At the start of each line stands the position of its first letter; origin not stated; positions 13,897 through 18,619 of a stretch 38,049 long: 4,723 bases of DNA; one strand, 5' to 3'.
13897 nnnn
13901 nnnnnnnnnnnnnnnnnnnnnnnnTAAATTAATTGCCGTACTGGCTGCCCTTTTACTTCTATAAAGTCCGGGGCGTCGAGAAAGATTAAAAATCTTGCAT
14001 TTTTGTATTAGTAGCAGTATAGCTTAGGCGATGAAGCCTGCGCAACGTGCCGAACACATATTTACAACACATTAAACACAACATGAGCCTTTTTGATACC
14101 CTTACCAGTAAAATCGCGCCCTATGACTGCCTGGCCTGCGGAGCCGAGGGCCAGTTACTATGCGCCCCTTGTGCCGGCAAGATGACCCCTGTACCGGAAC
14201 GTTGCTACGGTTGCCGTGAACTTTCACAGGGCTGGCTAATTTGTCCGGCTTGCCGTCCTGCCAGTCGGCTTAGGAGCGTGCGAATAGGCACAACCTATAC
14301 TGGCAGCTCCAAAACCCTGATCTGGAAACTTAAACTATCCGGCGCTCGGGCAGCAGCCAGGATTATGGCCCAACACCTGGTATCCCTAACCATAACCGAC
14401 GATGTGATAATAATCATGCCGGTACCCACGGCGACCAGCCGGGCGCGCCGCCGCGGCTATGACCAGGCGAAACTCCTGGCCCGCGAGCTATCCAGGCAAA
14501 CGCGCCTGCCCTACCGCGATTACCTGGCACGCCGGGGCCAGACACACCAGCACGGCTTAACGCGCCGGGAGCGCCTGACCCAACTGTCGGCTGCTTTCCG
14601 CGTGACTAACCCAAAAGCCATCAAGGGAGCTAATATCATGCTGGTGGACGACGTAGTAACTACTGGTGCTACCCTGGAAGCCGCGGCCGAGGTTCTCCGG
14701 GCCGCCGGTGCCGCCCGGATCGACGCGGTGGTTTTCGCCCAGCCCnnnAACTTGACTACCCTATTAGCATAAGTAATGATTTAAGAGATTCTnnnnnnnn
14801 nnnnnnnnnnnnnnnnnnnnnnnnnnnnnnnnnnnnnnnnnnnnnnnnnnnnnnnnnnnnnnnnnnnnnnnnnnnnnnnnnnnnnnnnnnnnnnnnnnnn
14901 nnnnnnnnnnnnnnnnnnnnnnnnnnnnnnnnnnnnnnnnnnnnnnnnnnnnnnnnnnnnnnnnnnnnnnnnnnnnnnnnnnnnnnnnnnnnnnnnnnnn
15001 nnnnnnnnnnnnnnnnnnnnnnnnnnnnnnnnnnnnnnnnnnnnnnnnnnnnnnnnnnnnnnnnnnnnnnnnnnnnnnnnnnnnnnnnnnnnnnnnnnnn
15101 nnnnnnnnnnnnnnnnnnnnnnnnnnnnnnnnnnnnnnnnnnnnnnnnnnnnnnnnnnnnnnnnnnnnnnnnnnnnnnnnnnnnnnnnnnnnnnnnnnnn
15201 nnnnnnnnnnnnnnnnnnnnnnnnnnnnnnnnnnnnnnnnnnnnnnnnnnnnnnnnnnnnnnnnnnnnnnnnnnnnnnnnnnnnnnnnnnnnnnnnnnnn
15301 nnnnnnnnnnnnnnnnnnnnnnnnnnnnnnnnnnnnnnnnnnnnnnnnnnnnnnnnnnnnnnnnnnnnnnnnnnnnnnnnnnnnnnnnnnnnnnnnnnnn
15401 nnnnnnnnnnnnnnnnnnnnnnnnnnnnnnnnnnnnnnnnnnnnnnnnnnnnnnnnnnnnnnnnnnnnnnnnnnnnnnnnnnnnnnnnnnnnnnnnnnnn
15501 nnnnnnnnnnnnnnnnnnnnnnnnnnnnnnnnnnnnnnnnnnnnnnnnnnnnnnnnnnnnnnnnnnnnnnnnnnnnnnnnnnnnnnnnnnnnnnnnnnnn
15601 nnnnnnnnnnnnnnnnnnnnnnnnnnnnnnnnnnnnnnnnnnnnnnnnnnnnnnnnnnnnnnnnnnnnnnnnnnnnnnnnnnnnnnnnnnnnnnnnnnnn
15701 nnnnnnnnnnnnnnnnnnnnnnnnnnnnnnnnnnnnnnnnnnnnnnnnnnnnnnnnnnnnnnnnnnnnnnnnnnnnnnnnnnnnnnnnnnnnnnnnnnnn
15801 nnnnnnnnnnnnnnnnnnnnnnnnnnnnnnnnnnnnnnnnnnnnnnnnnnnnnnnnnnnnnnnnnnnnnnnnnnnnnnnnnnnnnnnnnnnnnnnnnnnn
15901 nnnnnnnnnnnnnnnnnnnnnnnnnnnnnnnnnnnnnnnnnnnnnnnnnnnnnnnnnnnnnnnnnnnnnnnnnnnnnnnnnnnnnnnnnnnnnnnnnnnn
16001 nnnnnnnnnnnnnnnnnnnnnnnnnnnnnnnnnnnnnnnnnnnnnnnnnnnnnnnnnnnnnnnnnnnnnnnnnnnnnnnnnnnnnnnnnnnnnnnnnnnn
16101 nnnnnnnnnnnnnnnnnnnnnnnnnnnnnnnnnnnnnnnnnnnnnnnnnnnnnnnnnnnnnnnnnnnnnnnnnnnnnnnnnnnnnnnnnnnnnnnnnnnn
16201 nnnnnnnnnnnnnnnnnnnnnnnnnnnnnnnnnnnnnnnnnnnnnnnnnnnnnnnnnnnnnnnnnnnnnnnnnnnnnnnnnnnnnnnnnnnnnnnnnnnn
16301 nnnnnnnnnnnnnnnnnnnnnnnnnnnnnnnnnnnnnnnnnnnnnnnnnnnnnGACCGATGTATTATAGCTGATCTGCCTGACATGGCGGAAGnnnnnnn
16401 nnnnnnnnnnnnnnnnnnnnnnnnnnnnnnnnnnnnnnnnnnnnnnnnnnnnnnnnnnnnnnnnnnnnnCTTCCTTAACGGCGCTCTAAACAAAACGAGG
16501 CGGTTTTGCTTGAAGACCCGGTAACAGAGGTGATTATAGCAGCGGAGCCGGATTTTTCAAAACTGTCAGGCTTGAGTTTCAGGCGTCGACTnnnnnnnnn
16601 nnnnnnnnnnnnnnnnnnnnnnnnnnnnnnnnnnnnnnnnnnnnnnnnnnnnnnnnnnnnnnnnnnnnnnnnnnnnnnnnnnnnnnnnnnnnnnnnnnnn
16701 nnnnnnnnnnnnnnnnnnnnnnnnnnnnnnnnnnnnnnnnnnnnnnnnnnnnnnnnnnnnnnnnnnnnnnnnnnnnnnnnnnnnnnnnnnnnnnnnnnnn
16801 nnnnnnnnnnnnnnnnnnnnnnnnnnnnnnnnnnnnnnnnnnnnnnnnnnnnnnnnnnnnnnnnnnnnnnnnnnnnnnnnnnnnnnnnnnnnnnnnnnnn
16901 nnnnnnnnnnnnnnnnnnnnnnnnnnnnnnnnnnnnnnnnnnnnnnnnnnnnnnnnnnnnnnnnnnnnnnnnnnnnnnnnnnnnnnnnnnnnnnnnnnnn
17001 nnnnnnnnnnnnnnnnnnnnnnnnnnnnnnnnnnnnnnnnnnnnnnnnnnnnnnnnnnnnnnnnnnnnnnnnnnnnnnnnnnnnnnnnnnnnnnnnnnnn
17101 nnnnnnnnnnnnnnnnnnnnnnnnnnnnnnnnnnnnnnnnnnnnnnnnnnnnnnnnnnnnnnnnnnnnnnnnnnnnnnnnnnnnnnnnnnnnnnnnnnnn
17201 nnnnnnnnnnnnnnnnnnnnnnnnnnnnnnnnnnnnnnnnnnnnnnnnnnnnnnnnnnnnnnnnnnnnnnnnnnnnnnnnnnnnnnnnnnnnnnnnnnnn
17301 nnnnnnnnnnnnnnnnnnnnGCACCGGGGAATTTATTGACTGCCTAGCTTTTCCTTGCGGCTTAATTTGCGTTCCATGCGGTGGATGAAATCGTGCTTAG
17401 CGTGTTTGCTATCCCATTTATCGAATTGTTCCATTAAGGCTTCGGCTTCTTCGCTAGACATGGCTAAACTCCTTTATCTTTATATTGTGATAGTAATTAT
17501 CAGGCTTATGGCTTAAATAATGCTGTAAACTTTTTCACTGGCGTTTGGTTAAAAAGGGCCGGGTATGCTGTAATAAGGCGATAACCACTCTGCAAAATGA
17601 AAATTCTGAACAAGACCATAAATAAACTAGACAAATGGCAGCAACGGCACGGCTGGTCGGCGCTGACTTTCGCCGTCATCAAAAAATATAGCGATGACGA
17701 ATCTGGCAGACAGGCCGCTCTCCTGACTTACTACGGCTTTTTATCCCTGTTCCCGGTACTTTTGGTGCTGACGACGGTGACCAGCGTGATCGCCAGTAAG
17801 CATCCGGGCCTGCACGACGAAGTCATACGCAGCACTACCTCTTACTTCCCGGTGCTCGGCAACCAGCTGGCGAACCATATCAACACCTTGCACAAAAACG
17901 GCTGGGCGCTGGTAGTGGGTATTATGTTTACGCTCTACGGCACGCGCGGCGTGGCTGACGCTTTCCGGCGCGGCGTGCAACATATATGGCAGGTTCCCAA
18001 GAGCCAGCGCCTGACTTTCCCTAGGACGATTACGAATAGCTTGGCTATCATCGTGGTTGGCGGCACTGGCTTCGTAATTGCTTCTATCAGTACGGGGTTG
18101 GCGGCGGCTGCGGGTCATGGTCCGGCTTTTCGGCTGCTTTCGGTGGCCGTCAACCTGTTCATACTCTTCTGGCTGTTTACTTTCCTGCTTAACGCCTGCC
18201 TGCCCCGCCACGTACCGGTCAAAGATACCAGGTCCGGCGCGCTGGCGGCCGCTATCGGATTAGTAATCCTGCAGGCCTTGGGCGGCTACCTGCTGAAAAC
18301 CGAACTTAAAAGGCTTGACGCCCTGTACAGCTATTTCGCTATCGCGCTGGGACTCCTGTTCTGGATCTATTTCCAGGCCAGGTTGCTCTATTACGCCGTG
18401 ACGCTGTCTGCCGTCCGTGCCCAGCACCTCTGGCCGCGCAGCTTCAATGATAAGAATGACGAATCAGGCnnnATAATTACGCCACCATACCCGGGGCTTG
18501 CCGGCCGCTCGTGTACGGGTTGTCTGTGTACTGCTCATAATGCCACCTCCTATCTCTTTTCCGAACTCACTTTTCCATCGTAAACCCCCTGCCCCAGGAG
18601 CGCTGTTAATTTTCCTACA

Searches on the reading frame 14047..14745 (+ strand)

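Call 68: search_protein_families(library=pfam, proteins=[window:14047-14745:+], max_evalue=0.00001)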
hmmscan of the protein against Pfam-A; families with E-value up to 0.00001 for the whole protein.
window:14047-14745:+ (233 aa): 1 family
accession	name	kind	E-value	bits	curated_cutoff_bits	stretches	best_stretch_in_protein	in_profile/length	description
PF00156.33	Pribosyltran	-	9.3e-11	41.7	26.3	1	137-231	40-124/158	Phosphoribosyl transferase domain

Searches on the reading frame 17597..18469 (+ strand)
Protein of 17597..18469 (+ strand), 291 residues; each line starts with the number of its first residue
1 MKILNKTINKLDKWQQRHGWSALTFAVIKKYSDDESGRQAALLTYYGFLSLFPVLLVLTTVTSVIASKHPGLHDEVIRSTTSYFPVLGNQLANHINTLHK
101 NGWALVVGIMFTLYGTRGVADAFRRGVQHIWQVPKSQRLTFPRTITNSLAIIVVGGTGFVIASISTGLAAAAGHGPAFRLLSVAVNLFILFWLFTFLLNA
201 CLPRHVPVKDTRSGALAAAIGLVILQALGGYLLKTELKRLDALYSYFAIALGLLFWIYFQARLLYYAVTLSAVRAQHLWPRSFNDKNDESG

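Call 68: search_protein_families(library=pfam, proteins=[window:17597-18469:+], max_evalue=0.00001)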
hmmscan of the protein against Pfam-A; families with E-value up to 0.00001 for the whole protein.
window:17597-18469:+ (291 aa): 1 family
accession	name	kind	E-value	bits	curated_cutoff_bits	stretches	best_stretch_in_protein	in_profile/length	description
PF03631.20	Virul_fac_BrkB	-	1.2e-31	110.7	33.7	1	34-276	3-257/259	Virulence factor BrkB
